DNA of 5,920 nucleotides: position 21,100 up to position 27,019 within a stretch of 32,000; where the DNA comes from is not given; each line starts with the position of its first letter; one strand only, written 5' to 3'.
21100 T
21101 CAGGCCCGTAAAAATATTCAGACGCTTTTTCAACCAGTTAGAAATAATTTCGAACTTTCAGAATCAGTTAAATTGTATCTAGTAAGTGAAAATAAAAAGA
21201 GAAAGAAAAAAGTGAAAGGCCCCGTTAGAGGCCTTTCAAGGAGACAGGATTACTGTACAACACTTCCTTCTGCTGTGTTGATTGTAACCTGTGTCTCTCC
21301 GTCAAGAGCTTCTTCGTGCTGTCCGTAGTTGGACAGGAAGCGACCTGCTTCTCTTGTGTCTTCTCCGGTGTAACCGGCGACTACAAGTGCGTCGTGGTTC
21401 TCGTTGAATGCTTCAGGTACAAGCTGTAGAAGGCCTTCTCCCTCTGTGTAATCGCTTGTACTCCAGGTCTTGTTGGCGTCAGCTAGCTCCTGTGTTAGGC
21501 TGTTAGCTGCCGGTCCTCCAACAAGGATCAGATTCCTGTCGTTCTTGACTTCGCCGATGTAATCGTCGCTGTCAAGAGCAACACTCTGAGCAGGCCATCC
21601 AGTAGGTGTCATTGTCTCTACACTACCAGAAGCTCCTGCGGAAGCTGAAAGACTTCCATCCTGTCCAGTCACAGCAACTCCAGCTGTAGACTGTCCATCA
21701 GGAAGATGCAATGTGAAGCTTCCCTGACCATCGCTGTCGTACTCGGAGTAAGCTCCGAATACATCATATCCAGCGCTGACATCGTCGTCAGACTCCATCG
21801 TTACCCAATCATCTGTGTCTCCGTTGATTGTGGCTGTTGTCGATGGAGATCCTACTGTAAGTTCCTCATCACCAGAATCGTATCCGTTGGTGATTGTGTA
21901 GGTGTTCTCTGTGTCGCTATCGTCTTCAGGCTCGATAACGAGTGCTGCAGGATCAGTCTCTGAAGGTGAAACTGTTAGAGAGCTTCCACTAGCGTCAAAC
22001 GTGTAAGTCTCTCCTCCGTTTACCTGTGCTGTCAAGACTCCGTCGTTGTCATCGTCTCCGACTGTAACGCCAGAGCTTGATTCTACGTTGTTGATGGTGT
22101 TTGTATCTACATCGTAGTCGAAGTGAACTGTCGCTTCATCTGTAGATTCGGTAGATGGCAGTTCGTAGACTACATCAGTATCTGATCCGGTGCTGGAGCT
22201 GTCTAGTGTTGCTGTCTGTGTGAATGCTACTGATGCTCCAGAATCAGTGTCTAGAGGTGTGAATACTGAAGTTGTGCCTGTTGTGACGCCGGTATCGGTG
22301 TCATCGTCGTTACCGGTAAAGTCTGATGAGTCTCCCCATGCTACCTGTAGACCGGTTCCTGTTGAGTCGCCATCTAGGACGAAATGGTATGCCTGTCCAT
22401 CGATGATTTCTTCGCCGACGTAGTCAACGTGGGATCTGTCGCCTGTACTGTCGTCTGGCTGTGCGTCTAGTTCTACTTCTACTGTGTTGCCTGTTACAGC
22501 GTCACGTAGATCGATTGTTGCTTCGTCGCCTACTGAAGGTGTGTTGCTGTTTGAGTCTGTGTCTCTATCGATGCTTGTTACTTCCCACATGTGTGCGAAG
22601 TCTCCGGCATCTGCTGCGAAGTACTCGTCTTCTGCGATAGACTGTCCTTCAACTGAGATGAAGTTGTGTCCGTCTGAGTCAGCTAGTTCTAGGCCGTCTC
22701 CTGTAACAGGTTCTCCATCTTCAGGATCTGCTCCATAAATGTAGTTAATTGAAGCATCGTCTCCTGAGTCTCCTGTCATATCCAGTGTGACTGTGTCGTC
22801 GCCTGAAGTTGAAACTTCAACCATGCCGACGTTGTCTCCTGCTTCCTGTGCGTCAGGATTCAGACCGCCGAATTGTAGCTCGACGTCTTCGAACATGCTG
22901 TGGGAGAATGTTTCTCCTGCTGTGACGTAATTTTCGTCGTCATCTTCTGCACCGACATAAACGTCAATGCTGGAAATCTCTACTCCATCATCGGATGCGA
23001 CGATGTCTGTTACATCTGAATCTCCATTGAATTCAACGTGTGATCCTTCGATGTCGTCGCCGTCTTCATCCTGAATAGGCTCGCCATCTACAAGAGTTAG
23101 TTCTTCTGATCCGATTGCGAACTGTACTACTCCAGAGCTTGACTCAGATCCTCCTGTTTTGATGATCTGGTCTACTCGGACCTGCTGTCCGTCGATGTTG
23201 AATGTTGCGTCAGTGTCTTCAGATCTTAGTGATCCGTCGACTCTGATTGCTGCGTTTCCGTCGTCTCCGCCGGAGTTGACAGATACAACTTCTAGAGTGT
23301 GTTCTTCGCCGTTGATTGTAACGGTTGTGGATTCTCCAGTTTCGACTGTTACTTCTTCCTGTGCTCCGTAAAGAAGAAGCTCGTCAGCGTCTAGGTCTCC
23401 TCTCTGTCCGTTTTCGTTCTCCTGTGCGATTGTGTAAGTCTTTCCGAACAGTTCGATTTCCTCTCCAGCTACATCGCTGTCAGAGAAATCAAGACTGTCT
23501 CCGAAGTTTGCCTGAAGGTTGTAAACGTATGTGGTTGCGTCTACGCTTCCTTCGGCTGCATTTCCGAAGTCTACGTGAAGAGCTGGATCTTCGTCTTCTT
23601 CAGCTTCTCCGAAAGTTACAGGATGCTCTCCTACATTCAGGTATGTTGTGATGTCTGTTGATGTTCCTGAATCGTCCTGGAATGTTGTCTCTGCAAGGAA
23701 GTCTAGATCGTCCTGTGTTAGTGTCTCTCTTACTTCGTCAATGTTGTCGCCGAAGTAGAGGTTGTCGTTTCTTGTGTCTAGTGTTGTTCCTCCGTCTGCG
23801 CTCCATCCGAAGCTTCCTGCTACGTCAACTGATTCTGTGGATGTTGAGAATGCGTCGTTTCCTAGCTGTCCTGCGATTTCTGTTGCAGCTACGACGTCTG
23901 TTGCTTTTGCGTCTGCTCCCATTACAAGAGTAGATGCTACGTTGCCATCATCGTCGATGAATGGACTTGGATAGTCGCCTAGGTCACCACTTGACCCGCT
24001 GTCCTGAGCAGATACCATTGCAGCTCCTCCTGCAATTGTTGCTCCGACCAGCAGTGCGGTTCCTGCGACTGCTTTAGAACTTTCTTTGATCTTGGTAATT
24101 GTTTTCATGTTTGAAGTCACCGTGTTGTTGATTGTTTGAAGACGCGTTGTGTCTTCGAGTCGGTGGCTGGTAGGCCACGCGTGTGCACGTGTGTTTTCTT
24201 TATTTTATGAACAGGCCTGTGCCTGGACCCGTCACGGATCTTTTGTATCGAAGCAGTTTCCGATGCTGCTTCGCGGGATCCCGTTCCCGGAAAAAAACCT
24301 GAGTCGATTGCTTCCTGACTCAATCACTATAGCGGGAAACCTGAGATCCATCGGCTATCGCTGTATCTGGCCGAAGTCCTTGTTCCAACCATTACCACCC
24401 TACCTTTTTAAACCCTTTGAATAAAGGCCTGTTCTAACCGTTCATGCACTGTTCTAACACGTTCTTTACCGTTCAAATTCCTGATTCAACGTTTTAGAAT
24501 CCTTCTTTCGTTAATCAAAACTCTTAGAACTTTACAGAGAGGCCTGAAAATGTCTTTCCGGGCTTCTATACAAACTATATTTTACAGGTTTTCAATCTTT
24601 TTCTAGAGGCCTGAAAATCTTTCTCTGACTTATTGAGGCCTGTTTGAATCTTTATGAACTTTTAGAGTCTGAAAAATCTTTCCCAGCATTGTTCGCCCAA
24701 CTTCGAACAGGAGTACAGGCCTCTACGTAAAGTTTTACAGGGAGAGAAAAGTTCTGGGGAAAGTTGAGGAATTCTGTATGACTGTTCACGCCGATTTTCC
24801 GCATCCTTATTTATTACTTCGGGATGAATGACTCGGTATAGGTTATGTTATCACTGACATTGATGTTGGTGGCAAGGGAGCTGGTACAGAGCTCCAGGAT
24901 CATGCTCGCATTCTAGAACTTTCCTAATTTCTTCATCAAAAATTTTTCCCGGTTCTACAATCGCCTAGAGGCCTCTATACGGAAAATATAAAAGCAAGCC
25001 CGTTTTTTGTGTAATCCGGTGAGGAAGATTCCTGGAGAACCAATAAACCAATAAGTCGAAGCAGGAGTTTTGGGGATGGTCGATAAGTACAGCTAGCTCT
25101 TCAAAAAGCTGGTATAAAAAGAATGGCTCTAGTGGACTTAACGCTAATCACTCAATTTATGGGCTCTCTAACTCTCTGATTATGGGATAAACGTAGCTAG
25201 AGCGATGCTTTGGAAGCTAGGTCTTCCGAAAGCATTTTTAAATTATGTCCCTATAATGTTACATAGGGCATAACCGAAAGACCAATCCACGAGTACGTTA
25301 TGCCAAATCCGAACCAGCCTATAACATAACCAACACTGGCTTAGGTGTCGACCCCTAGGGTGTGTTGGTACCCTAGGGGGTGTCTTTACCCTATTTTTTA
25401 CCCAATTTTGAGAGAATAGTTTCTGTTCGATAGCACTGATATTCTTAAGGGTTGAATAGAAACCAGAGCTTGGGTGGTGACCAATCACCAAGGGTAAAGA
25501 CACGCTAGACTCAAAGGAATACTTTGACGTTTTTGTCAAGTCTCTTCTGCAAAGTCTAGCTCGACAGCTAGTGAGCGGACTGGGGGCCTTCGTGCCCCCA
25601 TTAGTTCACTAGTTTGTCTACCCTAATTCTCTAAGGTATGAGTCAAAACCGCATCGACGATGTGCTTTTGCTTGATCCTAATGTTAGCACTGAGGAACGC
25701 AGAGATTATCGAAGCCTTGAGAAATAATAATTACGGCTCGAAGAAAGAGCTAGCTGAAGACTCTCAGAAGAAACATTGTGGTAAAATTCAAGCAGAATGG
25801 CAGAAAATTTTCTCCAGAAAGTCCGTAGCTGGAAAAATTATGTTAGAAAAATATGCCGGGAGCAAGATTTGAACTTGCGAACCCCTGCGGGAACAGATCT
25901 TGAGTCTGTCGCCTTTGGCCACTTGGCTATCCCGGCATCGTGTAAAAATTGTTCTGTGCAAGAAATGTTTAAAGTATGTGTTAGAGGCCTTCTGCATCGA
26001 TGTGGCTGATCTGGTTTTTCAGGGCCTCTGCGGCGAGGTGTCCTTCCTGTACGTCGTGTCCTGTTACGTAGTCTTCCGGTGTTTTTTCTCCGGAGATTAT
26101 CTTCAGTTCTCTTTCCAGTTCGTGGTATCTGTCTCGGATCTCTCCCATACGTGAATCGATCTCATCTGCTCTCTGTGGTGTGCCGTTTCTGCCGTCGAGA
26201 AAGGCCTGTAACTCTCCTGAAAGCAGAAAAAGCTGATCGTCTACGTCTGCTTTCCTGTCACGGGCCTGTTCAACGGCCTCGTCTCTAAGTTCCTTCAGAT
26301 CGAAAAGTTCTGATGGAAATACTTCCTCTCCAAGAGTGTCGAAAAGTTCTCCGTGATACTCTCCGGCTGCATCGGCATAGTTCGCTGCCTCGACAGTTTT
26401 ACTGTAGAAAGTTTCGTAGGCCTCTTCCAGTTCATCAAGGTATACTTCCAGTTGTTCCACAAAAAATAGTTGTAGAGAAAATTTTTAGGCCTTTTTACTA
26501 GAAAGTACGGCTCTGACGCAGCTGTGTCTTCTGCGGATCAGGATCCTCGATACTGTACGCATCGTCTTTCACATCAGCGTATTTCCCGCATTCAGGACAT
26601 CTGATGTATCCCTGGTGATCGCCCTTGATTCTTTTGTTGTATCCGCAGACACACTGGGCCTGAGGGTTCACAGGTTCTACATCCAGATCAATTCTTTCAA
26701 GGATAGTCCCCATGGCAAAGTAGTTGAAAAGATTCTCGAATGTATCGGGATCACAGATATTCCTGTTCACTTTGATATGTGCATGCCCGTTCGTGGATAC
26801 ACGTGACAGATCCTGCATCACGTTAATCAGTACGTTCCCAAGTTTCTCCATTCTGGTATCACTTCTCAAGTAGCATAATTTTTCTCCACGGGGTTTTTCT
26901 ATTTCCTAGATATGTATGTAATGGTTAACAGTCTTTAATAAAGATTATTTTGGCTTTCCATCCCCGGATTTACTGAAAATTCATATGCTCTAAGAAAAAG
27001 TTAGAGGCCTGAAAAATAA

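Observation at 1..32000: Extreme over-representation of the palindrome AGGCCT (extended consensus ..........) in all codon phases and in intergenic DNA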

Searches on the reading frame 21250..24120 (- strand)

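Call 6: search_protein_families(library=pfam, proteins=[window:21250-24120:-])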
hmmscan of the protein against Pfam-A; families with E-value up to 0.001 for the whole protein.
window:21250-24120:- (956 aa): 1 family
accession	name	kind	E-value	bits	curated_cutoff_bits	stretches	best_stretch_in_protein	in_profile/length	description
PF05124.17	S_layer_C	-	1.3e-17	64.4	23.9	1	48-929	3-173/177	S-layer like family, outer domain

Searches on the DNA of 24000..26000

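Call 71: search_rna_families(source=window, start=24000, end=26000, threshold=evalue, max_evalue=1)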
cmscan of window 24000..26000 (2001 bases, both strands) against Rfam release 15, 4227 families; matches with E-value up to 1: 2.
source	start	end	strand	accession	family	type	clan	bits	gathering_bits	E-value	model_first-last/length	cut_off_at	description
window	25854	25936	-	RF00005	tRNA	Gene; tRNA;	CL00001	60.5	29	4e-12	1-71/71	no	tRNA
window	25853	25936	+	RF04354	Plastid-ycf2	Cis-reg;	-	24.3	65.7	0.04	1-75/75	no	Plastid-ycf2 5UTR RNA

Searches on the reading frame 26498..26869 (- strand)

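Call 27: search_protein_families(library=pfam, proteins=[window:26498-26869:-], max_evalue=0.01)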
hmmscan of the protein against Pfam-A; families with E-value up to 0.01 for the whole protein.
window:26498-26869:- (123 aa): 2 families
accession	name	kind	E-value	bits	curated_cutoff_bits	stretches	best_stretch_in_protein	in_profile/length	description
PF01155.25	HypA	-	3.9e-07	30.5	28.9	1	39-97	39-95/112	Hydrogenase/urease nickel incorporation, metallochaperone, hypA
PF23783.1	Zn_ribbon_TiaS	-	0.0042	17.2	27.3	1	73-101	4-32/41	TiaS C-terminal zinc ribbon domain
